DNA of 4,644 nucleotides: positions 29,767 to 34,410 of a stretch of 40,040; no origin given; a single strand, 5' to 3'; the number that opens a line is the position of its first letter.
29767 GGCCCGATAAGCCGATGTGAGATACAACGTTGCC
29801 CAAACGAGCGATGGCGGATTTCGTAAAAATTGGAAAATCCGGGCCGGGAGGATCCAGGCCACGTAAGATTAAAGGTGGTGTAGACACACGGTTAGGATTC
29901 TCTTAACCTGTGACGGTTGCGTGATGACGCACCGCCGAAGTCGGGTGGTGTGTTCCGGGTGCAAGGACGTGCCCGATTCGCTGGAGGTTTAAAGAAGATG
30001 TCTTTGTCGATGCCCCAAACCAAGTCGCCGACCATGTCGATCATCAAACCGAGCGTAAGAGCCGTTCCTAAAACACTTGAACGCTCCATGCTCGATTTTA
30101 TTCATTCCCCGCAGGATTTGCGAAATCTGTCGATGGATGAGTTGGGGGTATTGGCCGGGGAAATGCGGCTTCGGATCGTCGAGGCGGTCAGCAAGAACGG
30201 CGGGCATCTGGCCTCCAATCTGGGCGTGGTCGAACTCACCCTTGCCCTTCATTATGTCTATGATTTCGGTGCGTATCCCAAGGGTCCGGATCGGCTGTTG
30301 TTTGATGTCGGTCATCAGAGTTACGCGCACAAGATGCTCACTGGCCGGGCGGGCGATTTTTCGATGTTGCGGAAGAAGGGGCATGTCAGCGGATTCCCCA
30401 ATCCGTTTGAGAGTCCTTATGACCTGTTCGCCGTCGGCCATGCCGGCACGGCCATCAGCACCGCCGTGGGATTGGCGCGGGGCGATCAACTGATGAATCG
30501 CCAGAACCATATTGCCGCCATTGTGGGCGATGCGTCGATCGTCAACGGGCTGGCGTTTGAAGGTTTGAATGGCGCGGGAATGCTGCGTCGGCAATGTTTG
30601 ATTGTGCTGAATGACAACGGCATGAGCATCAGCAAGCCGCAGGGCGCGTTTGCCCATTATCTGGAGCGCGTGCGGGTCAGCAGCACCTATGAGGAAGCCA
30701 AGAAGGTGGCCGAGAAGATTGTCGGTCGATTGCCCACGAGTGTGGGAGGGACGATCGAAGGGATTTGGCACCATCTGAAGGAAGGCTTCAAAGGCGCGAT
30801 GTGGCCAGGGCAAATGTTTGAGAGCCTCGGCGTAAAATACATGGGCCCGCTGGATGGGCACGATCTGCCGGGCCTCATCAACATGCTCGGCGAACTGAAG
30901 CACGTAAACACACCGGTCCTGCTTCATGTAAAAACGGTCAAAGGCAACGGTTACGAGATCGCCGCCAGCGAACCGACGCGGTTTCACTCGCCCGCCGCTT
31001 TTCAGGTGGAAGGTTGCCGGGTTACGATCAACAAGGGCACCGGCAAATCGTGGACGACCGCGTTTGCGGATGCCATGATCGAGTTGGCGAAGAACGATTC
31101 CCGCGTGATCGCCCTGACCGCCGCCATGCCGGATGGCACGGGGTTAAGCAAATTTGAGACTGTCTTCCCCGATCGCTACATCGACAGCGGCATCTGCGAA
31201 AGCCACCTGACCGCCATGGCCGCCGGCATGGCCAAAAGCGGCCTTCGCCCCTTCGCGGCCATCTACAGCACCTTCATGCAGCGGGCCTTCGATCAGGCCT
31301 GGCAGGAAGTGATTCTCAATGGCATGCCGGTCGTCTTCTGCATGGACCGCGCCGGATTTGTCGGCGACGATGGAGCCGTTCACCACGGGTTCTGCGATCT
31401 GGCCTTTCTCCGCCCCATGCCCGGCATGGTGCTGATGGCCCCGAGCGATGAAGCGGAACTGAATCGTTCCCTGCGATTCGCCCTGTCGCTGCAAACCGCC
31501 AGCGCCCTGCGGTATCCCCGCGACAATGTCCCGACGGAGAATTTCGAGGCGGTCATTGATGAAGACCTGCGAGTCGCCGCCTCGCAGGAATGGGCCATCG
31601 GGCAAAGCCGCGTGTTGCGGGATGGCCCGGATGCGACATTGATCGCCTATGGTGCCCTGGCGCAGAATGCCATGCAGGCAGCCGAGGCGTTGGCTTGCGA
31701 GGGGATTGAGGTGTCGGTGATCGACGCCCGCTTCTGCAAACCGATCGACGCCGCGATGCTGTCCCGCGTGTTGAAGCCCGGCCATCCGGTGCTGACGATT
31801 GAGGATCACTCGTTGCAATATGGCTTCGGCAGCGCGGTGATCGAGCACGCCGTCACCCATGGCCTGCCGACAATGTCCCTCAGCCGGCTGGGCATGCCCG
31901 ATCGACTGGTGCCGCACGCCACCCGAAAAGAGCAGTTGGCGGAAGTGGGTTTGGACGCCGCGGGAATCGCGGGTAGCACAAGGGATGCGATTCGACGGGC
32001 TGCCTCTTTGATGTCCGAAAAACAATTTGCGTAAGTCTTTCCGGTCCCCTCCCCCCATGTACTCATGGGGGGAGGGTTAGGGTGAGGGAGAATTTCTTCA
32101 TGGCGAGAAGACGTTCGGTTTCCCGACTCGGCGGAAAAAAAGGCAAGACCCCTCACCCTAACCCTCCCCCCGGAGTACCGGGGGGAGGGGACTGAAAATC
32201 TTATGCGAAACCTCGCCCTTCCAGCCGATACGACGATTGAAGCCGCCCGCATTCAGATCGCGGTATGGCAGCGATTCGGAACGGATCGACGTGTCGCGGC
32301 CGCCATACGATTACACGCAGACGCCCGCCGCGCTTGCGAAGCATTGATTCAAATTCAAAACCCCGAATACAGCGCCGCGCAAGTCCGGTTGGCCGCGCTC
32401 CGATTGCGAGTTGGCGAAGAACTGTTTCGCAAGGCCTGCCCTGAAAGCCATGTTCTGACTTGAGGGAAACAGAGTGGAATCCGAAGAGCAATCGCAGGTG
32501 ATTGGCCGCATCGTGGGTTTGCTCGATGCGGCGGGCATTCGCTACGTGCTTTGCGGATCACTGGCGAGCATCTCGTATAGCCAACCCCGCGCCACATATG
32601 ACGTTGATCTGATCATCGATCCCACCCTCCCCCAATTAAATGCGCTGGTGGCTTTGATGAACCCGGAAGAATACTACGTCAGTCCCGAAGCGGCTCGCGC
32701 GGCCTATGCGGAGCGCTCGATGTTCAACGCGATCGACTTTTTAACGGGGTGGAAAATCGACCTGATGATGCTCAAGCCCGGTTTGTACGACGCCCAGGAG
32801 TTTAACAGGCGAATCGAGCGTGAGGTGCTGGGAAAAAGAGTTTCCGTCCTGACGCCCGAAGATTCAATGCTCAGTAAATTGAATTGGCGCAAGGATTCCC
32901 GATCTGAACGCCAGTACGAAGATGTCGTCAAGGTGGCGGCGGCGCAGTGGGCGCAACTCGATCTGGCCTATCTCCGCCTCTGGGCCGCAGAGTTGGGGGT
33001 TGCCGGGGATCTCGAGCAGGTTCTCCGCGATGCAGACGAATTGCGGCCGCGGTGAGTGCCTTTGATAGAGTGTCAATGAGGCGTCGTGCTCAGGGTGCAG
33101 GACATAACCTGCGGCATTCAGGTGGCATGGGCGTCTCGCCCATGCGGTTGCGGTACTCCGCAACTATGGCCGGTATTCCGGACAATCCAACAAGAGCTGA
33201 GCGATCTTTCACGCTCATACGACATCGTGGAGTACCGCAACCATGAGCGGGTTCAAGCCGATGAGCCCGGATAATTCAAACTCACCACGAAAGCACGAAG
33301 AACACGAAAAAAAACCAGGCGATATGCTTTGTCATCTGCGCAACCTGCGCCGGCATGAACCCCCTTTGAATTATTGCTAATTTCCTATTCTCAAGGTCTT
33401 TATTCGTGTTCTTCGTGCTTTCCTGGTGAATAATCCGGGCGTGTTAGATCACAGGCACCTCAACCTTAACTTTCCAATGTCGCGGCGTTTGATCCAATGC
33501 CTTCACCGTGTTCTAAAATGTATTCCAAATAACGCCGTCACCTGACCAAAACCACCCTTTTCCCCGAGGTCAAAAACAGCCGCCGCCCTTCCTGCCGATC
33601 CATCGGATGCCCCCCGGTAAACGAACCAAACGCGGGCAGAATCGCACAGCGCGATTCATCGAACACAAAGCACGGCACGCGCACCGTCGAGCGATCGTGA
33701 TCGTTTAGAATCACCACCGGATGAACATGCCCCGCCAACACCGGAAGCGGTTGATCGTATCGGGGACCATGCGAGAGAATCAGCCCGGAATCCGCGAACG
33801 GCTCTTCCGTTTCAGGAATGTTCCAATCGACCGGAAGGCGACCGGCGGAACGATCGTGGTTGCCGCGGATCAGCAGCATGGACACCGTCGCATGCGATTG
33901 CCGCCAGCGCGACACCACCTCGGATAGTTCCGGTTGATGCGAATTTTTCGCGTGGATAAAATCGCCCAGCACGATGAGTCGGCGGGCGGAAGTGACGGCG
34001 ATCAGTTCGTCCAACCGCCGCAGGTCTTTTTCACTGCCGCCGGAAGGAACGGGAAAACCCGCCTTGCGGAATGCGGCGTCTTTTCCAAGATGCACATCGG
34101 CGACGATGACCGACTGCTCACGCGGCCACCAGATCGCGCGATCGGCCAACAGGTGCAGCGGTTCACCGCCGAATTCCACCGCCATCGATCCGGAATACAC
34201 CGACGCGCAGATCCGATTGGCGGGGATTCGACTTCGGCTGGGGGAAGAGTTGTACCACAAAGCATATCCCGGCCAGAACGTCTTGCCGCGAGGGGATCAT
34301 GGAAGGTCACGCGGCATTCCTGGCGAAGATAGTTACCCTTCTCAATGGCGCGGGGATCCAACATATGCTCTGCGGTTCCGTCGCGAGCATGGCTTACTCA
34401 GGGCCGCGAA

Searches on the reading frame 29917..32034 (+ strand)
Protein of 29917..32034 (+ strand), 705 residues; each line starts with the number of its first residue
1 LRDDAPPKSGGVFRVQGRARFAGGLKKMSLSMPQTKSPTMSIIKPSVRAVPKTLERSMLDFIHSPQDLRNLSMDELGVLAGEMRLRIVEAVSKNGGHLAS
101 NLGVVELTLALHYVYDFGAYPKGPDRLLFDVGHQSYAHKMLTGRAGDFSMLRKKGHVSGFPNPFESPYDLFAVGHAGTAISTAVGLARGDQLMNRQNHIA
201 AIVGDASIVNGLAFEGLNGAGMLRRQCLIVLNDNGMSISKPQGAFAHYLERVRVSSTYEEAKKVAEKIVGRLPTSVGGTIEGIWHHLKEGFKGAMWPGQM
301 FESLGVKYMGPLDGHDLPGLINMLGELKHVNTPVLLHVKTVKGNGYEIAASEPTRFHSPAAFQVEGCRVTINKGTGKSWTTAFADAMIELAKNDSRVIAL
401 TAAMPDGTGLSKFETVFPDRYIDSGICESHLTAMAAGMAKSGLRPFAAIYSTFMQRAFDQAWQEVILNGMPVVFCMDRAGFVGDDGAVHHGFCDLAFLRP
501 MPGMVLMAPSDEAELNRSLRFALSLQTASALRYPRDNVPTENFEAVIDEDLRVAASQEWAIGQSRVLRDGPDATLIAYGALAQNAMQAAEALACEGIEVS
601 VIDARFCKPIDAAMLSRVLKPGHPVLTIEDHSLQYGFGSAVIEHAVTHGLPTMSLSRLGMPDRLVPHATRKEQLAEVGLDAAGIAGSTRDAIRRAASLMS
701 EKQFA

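Call 28: search_protein_families(library=pfam, proteins=[window:29917-32034:+], max_evalue=0.001)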
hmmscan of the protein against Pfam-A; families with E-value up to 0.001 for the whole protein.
window:29917-32034:+ (705 aa): 4 families
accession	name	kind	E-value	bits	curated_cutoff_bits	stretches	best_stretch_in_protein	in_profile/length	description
PF13292.11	DXP_synthase_N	-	1.4e-97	326.7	21.2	1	59-340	1-274/274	1-deoxy-D-xylulose-5-phosphate synthase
PF02779.29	Transket_pyr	-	4.7e-42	144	27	1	377-539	3-173/174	Transketolase, pyrimidine binding domain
PF02780.25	Transketolase_C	-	5.6e-30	104.2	25.9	1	562-684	1-124/124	Transketolase, C-terminal domain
PF00456.26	Transketolase_N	-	1.8e-05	24.4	22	1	83-238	9-187/334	Transketolase, thiamine diphosphate binding domain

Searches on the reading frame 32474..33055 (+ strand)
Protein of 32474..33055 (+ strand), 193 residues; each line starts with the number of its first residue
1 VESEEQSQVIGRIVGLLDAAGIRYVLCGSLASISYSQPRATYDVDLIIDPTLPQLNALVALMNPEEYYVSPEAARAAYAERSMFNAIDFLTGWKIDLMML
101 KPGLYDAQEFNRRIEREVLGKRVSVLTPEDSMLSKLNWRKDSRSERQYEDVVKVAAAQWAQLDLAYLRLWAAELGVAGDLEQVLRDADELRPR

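Call 28: search_protein_families(library=pfam, proteins=[window:32474-33055:+], max_evalue=0.001)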
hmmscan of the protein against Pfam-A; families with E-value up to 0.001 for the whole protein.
window:32474-33055:+ (193 aa): 0 families

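Call 60: search_protein_families(library=pfam, proteins=[window:32474-33055:+], max_evalue=0.01)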
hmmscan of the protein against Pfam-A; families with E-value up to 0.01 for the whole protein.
window:32474-33055:+ (193 aa): 1 family
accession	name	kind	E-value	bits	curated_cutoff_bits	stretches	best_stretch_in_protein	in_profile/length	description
PF09970.15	DUF2204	-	0.004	17.3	20.3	0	9-48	4-44/181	Nucleotidyl transferase of unknown function (DUF2204)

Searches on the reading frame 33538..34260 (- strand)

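Call 28: search_protein_families(library=pfam, proteins=[window:33538-34260:-], max_evalue=0.001)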
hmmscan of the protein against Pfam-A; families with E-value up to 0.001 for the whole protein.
window:33538-34260:- (240 aa): 1 family
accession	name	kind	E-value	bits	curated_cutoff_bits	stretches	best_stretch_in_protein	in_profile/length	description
PF00149.33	Metallophos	-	8.8e-06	26.7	21.5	1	51-160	4-85/191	Calcineurin-like phosphoesterase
